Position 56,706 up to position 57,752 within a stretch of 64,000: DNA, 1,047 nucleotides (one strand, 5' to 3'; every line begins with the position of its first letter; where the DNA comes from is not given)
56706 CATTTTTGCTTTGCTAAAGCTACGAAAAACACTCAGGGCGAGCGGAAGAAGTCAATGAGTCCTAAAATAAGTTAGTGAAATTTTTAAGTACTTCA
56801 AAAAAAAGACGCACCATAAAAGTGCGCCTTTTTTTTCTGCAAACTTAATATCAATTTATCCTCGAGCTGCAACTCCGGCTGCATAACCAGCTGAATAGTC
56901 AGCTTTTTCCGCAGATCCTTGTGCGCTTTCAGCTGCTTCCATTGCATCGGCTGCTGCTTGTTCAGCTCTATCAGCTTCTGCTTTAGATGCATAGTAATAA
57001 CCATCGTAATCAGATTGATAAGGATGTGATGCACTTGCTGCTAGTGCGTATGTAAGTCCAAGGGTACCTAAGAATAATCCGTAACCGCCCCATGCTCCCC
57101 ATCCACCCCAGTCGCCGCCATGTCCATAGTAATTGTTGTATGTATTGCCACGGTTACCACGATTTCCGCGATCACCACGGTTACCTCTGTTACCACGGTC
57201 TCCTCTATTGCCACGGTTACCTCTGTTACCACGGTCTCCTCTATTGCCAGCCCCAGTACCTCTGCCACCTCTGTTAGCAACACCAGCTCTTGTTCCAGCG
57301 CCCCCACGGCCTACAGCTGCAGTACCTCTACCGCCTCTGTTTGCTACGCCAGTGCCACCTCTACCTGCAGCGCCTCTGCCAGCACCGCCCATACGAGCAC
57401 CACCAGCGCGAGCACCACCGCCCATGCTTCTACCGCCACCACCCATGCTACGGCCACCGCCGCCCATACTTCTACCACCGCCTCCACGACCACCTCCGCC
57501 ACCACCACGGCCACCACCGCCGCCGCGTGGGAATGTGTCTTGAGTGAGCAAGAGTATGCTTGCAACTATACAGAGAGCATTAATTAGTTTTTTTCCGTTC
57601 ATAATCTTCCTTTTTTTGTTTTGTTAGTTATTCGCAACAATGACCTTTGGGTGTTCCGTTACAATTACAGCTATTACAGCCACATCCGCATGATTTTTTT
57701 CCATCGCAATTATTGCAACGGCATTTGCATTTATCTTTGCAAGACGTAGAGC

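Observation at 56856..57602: GC-rich island encoding an exported RGG/Gly-Arg repeat protein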

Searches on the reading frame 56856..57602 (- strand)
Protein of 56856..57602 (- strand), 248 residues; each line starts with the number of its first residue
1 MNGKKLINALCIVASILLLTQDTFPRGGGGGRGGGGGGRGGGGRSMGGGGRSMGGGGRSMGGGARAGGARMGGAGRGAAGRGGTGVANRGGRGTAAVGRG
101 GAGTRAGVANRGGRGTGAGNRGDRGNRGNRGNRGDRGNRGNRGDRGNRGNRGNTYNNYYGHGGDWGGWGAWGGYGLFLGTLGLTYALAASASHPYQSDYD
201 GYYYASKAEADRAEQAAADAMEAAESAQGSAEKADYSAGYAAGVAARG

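Call 6: search_protein_families(library=pfam, proteins=[window:56856-57602:-], max_evalue=0.1)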
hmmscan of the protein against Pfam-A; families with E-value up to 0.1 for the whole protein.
window:56856-57602:- (248 aa): 0 families

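Call 7: find_homologous_proteins(query=window:56856-57602:-, max_evalue=0.01)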
Query window:56856-57602:- (248 aa): 5 proteins with E <= 0.01 among 8000 candidates.
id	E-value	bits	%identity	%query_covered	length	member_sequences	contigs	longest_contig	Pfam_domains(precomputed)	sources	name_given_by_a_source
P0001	1.2e-6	46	32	43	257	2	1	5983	-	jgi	jgi:hypothetical protein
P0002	5.3e-5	41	-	-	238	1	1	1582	-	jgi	jgi:hypothetical protein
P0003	1.2e-3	36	44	23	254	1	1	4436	-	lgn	-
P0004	4.4e-3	35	-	-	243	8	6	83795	-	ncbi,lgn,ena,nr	ncbi:MAG: hypothetical protein K0R61_932 [Microvirga sp.]|nr:hypothetical protein [Microvirga sp.]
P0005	5.1e-3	34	32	51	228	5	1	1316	-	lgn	-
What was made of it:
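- Similar architectures occur in bacteria not known to be intracellular, such as Microvirga (call 7).
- Tried and rejected: It was swamped by Gly-rich words and returned only weak architectural analogues (call 7).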

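Call 11: find_encoding_contigs(protein=window:56856-57602:-, flank=6000, max_places=6)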
Protein window:56856-57602:- (248 aa): no gene with exactly this product is on record in the collection.

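Call 23: search_protein_families(library=pfam, proteins=[P0001, P0002, P0003, P0004, P0005], max_evalue=1)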
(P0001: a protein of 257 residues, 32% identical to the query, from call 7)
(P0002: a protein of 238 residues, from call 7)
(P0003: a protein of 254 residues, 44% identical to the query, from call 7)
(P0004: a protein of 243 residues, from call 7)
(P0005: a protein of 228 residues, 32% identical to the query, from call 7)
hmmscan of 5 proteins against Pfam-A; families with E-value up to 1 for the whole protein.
P0001 (257 aa): 0 families

P0002 (238 aa): 1 family
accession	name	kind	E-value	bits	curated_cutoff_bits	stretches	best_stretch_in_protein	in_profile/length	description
PF25444.1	THBD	-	0.0055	16.5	27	1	191-234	17-58/66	Thrombomodulin-like domain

P0003 (254 aa): 0 families

P0004 (243 aa): 0 families

P0005 (228 aa): 0 families

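Call 28: search_protein_representatives(protein=window:56856-57602:-)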
Query: 248 residues. Proteins with E-value up to 0.001 (for the whole library): 522; up to 1e-10: 10; up to 1e-30: 0. The best 150 are listed.
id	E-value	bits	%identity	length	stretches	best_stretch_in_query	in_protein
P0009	4.7e-16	75.4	36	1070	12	90-159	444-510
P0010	4.2e-15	72.3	43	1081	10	114-145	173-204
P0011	1.2e-14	70.8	41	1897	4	118-176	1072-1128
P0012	2.1e-13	66.7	45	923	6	113-151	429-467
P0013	7.1e-13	65.0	46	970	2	119-153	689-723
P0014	3.0e-12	62.9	40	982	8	114-160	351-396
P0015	4.5e-12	62.4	39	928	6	119-158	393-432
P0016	4.8e-12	62.3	44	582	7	106-153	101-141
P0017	9.7e-12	61.3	34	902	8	92-152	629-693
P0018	3.6e-11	59.4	37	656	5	118-150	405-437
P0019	3.0e-10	56.4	38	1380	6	117-182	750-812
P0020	6.7e-10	55.3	41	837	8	112-154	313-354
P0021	9.7e-10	54.7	35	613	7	119-158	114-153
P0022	1.2e-09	54.4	44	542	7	109-153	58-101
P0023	1.3e-09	54.3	38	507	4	102-149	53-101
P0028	2.9e-09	53.2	48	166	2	159-235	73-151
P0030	4.1e-09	52.7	62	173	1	3-106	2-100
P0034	7.1e-09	51.9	41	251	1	9-178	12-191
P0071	2.6e-07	46.7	54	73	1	181-247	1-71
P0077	4.1e-07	46.1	35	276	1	6-231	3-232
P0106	1.6e-06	44.2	38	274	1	4-191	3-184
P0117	2.1e-06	43.8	37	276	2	114-221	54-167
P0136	3.6e-06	43.0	39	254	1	8-188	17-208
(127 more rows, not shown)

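Call 35: find_encoding_contigs(protein=P0028, flank=8000, max_places=3)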
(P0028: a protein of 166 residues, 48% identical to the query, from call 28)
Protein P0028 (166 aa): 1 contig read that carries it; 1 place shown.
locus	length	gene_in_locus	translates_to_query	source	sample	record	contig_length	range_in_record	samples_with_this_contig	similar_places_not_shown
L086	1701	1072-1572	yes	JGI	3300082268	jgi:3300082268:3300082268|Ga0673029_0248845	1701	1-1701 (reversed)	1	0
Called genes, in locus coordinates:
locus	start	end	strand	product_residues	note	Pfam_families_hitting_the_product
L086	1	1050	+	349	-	?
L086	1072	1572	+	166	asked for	-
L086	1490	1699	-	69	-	?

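Call 37: find_encoding_contigs(protein=P0071, flank=8000, max_places=3)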
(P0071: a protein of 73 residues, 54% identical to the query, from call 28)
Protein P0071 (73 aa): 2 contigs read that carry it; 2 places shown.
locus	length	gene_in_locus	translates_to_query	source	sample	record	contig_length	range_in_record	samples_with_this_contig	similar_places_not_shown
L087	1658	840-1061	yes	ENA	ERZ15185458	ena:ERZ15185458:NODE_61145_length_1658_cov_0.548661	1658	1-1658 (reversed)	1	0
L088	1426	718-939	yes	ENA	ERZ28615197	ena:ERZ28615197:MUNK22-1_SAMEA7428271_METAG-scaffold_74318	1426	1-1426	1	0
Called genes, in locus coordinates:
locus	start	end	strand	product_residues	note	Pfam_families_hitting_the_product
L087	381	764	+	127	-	-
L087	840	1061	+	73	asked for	-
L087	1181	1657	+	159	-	?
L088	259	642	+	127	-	-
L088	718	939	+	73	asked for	-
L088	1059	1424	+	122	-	?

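Call 40: search_protein_families(library=ncbifam, proteins=[window:56856-57602:-, P0001, P0117, P0028], max_evalue=1)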
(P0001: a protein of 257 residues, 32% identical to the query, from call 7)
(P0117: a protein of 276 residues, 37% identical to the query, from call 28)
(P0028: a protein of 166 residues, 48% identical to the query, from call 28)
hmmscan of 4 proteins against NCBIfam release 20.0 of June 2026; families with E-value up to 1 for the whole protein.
window:56856-57602:- (248 aa): 1 family
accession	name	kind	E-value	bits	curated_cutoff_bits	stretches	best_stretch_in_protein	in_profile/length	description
NF040598.1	Ala_zip_lipo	subfamily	0.73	10.4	43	0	207-235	49-77/90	Lpp/OprI family alanine-zipper lipoprotein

P0001 (257 aa): 0 families

P0117 (276 aa): 11 families
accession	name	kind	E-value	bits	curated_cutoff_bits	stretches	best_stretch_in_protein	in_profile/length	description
NF008438.0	PRK11281.1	equivalog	0.0017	16.2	991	1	125-270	64-208/1113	mechanosensitive channel MscK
TIGR02473.1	flagell_FliJ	equivalog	0.01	16.3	50.45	1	145-220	17-93/141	flagellar export protein FliJ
NF008244.0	PRK11020.1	equivalog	0.02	15.4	110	1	152-218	4-70/120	YibL family ribosome-associated protein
NF040877.1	SE1832_fam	equivalog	0.035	14.1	45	1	145-175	1-31/51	SE1832 family protein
NF045650.1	CD1247_Nterm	equivalog_domain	0.044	14.4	30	1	131-181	15-64/70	CD1247 N-terminal domain-containing protein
NF041525.1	HrpD5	equivalog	0.065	12.7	300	1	118-263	124-270/314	HrpD5 family protein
TIGR02169.1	SMC_prok_A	equivalog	0.094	10.3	729.4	1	143-266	381-496/1165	chromosome segregation protein SMC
NF045548.1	GDSL_lipase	equivalog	0.11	11.9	300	1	80-137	26-83/231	Rv0518 family GDSL lipase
NF040576.1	T2SS_GspM_XpsM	equivalog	0.12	12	60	1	118-202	2-86/180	type II secretion system protein GspM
TIGR03007.1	pepcterm_ChnLen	equivalog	0.2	9.8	278.85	1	147-269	160-269/498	XrtA system polysaccharide chain length determinant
TIGR03319.1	RNase_Y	equivalog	0.28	9.6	454.35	1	132-264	53-177/514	ribonuclease Y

P0028 (166 aa): 1 family
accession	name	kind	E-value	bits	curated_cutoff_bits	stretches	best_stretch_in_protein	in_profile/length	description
NF040598.1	Ala_zip_lipo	subfamily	0.16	12.5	43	1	124-157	43-76/90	Lpp/OprI family alanine-zipper lipoprotein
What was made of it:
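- On Lpp/OprI alanine-zipper lipoproteins: NF040598 gives 10.4-12.5 bits against a 43-bit cut-off (call 40).
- Closest known: Unnamed bacterial proteins with the same layout. Different: None has a Pfam or NCBIfam family (calls 23, 40).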

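Call 51: predict_structure(protein=window:56856-57602:-)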
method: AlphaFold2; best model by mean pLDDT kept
length: 248 residues; sequences in the alignment: 1
mean_pLDDT: 53.5   pTM: 0.21
mean pLDDT of the five models: 53.5, 50.8, 49.2, 49.0, 46.5
residues with pLDDT >= 90: 0; 70-90: 46; 50-70: 87; < 50: 115
segments of 3 or more residues with pLDDT < 50: 23-25, 33-50, 52-57, 59-119, 154-162, 195-197, 201-204
pLDDT, mean of each block of 10 residues (from residue 1): 69 77 49 43 42 43 39 37 38 36 37 42 54 56 55 48 50 72 69 49 52 67 73 75 69
secondary structure, 60 per line:
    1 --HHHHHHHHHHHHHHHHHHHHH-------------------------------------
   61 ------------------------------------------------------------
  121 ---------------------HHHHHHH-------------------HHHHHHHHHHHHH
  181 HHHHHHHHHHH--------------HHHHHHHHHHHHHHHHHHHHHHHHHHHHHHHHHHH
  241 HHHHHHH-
elements in order: H3-23 H142-148 H168-191 H206-247
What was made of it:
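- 57030..57086 (-): Residues 173-191, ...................: a marginally hydrophobic helix with small-xxx-small ladders. It may be a membrane anchor or an oligomerisation helix. Helix 168-191 in the model has pLDDT around 70 (call 51).
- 56895..57029 (-): Residues 192-236: a Tyr/Asp-rich linker (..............) followed by an alanine-zipper helix. Invariant Ala sit at 210, 213, 217, 220, 224, 227, 231 and 234. Helix 206-247 appears in the model (call 51).
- pLDDT is below 50 with no secondary structure over residues 24-141 (call 51).
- Tried and rejected: Confidence was low (mean pLDDT 53.5) and I used it only for helix and disorder boundaries (call 51).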

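Call 52: list_cluster_members(proteins=[P0001, P0003, P0005, P0106, P0117, P0077, P0136, P0034, P0028, P0030])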
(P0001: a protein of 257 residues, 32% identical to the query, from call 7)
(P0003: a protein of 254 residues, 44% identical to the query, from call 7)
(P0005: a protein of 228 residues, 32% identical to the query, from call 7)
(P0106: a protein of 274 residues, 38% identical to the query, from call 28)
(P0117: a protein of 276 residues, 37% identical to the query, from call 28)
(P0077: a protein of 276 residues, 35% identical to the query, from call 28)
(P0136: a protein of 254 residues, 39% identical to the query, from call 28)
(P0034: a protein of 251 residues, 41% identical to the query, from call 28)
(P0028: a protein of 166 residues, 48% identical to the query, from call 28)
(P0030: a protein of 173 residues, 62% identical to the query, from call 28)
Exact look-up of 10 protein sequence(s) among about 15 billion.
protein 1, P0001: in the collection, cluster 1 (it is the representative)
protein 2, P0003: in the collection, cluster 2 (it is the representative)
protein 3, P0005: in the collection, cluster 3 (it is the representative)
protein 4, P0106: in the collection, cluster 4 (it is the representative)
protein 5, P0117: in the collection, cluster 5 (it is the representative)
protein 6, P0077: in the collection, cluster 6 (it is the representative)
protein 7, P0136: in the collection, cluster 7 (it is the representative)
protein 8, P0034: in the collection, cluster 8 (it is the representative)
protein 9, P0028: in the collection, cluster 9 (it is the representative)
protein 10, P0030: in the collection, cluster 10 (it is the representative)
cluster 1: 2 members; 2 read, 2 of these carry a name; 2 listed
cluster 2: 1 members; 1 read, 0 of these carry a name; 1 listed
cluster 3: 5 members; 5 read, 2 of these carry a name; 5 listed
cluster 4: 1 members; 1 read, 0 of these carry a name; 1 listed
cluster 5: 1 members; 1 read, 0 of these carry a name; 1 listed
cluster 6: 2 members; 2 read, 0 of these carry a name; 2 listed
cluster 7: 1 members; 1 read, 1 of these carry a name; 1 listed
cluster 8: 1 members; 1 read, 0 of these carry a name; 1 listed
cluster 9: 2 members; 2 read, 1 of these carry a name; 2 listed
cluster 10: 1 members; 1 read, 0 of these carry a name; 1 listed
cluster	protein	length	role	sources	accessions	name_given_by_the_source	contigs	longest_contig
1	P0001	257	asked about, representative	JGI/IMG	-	hypothetical protein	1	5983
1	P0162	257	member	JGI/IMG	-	hypothetical protein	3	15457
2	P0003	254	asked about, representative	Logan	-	-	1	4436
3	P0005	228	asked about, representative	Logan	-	-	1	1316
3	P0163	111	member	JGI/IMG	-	hypothetical protein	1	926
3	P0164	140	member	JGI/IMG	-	hypothetical protein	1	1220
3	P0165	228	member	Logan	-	-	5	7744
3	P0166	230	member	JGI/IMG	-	-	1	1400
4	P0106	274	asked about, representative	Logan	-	-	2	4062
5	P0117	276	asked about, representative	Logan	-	-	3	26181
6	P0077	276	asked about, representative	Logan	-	-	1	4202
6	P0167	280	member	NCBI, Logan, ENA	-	-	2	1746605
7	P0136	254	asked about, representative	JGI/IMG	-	hypothetical protein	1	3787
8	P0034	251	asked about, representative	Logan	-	-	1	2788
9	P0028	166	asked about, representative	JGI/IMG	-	hypothetical protein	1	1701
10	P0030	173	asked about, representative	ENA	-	-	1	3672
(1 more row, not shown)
